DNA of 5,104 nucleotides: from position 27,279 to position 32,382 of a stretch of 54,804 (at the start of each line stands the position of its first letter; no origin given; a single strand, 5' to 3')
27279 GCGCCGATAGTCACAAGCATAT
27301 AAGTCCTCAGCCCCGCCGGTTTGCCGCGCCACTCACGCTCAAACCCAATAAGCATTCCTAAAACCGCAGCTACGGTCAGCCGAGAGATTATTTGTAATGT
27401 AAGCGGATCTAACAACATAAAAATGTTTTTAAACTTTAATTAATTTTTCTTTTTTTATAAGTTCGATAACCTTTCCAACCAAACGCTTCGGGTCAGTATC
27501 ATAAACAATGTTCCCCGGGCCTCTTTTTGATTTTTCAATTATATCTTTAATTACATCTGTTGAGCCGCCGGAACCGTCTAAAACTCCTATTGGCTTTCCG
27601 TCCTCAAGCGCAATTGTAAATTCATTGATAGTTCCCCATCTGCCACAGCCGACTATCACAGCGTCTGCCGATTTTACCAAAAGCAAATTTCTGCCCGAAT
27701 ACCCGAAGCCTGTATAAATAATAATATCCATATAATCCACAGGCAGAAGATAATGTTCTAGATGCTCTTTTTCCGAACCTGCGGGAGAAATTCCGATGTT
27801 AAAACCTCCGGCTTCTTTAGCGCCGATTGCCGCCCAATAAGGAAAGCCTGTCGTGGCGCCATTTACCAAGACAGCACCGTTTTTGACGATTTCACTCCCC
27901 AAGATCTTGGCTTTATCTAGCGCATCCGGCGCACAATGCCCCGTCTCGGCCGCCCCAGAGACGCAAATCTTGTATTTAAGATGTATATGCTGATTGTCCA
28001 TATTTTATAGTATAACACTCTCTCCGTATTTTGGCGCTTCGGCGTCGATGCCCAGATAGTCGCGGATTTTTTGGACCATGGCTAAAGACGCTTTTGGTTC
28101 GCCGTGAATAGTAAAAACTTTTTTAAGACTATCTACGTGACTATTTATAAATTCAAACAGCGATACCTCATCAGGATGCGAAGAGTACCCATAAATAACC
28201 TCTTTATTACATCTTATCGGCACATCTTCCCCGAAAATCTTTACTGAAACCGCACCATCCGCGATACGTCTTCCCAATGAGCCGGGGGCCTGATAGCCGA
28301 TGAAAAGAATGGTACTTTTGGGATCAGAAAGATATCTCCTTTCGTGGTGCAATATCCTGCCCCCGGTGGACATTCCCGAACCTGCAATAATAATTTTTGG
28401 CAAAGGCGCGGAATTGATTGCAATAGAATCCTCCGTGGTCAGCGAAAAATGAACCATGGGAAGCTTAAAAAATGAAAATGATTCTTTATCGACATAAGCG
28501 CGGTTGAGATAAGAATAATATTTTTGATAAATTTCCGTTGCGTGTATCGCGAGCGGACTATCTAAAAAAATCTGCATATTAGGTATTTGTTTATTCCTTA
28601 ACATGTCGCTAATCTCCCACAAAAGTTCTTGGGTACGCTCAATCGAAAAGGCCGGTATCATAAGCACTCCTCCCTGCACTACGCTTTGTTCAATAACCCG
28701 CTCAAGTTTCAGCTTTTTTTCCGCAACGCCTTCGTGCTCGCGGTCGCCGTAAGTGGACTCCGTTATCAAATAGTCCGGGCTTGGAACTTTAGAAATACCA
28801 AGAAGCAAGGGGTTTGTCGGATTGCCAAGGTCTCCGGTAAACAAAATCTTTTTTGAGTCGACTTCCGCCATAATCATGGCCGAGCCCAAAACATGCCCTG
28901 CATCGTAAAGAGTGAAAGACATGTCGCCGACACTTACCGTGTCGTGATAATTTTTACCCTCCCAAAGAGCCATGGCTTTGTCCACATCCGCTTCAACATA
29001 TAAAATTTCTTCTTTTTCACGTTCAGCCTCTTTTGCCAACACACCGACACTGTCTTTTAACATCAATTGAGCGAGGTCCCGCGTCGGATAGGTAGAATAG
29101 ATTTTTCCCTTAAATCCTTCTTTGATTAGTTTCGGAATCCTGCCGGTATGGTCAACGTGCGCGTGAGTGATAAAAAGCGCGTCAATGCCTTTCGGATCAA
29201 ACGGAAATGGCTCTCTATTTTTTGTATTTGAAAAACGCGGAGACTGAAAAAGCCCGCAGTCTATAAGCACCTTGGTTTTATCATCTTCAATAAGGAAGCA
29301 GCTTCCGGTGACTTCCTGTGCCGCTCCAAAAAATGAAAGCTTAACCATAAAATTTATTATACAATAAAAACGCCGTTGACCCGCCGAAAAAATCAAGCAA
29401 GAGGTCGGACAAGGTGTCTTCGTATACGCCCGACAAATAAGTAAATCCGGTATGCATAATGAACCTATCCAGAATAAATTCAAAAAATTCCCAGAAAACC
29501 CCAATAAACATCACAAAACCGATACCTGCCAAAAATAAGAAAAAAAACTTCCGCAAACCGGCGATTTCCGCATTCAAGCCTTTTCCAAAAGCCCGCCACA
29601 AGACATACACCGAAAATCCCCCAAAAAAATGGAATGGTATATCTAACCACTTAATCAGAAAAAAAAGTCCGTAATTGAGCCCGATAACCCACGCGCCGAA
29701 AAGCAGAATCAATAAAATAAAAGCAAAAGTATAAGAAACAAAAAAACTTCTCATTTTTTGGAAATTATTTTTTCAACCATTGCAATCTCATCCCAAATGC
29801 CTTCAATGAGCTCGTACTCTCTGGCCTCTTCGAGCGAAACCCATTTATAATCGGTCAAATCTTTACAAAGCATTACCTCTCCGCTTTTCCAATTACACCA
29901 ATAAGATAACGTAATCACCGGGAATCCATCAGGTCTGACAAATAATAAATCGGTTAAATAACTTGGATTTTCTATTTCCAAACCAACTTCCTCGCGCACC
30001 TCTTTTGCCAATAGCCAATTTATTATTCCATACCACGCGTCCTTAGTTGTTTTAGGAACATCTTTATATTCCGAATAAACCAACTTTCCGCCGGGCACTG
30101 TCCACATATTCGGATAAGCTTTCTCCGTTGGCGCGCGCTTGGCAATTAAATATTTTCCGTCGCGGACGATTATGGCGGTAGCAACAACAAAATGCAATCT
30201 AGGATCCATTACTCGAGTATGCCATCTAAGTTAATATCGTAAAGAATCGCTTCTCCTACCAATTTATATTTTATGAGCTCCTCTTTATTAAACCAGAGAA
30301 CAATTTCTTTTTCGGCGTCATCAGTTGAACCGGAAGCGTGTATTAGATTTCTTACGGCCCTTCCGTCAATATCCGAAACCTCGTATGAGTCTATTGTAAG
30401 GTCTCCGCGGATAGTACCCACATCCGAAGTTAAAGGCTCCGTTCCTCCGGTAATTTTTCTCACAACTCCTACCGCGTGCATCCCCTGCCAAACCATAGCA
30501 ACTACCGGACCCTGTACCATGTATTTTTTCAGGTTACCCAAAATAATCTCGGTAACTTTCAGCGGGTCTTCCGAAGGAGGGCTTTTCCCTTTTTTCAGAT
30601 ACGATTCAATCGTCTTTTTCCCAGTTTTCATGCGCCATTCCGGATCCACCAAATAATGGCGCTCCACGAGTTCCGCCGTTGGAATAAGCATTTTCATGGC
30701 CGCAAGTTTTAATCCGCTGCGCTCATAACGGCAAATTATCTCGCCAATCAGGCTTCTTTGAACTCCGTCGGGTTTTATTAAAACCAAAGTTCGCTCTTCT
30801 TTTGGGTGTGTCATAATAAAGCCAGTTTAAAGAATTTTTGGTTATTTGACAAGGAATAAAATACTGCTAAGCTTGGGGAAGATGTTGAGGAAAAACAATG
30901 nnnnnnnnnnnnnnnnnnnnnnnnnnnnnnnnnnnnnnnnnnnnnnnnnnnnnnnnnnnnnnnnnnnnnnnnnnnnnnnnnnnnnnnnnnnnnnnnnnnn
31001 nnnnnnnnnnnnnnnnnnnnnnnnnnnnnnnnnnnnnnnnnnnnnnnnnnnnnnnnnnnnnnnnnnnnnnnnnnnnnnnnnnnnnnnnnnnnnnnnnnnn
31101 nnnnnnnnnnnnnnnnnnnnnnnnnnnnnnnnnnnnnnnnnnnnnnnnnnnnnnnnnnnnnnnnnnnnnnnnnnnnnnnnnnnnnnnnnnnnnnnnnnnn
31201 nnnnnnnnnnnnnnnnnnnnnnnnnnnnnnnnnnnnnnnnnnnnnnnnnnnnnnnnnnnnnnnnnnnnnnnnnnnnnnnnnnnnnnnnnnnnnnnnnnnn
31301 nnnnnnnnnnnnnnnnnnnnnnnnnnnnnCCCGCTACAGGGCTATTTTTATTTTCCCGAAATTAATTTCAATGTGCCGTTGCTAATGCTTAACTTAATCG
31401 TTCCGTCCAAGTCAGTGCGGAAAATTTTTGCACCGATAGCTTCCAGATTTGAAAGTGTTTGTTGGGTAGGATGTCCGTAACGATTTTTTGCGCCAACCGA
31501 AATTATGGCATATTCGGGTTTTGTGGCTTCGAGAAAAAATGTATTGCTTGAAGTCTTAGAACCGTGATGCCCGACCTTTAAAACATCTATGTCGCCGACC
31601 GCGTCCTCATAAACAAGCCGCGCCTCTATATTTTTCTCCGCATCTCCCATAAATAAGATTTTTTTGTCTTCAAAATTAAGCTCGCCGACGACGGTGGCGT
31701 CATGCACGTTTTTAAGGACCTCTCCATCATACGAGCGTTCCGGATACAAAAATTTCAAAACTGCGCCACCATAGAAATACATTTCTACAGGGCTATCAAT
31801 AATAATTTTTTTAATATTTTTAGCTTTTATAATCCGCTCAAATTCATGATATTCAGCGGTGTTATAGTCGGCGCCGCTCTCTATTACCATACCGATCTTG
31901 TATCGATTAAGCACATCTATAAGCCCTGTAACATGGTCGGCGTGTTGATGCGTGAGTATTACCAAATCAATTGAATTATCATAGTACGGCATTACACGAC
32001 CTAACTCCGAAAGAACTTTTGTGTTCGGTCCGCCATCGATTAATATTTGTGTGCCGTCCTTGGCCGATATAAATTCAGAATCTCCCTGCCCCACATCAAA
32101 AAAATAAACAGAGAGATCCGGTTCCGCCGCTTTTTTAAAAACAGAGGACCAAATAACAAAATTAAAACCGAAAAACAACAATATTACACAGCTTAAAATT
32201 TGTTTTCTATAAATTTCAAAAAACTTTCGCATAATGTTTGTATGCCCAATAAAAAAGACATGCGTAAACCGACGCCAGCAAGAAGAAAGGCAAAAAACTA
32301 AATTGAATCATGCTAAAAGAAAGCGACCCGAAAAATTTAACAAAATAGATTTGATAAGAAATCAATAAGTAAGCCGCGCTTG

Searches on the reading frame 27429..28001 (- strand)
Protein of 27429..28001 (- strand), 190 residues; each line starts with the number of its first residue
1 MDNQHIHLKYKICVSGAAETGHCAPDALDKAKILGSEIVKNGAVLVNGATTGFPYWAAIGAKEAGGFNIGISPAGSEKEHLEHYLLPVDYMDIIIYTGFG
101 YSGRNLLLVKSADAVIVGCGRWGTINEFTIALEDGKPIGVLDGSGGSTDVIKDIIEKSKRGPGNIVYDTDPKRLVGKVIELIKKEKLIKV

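Call 57: search_protein_families(library=pfam, proteins=[window:27429-28001:-], max_evalue=0.00001)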
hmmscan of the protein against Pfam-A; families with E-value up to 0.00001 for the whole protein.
window:27429-28001:- (190 aa): 1 family
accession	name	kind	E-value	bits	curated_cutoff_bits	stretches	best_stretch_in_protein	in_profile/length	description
PF18306.6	LDcluster4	-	8.1e-36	123.4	26.3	1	9-174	1-150/151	SLOG cluster4 family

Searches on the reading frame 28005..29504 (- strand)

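Call 57: search_protein_families(library=pfam, proteins=[window:28005-29504:-], max_evalue=0.00001)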
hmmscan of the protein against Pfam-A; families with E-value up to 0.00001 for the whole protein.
window:28005-29504:- (499 aa): 5 families
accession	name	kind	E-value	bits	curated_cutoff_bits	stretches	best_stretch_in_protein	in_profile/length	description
PF10996.14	Beta-Casp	-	3.5e-35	121.6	27.7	1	291-414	1-120/120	Beta-Casp domain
PF00753.33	Lactamase_B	-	7.2e-15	55.9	22.7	1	65-237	4-161/196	Metallo-beta-lactamase superfamily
PF16661.11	Lactamase_B_6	-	6e-12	45.8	27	1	71-227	1-163/193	Metallo-beta-lactamase superfamily domain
PF07521.17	RMMBL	-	6.6e-09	36.1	21.6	1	427-491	1-63/63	Zn-dependent metallo-hydrolase RNA specificity domain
PF12706.13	Lactamase_B_2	-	4.9e-08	33.2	27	1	77-256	1-171/200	Beta-lactamase superfamily domain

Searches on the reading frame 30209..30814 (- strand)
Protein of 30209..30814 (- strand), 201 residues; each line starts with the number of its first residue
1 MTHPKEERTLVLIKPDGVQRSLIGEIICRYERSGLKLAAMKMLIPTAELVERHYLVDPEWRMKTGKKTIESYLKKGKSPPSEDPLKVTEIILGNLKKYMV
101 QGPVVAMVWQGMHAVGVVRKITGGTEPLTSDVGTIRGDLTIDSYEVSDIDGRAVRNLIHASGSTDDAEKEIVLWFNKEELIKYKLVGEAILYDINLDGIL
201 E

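Call 57: search_protein_families(library=pfam, proteins=[window:30209-30814:-], max_evalue=0.00001)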
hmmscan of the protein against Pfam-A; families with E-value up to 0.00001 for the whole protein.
window:30209-30814:- (201 aa): 1 family
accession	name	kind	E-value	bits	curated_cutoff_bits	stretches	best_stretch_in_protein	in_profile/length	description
PF00334.24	NDK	-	8.1e-37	126.5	27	2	94-179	59-134/135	Nucleoside diphosphate kinase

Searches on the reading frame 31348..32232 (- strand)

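Call 57: search_protein_families(library=pfam, proteins=[window:31348-32232:-], max_evalue=0.00001)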
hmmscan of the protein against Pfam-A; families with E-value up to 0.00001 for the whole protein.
window:31348-32232:- (294 aa): 3 families
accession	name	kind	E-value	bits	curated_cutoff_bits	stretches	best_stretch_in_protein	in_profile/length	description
PF00753.33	Lactamase_B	-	2.8e-13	50.7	22.7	1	49-247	5-195/196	Metallo-beta-lactamase superfamily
PF12706.13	Lactamase_B_2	-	2e-08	34.6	27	1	61-199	1-144/200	Beta-lactamase superfamily domain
PF25281.1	MBL_MAP1B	-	1.4e-06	28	37.6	1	41-111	22-88/279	MAP1B MBL-like domain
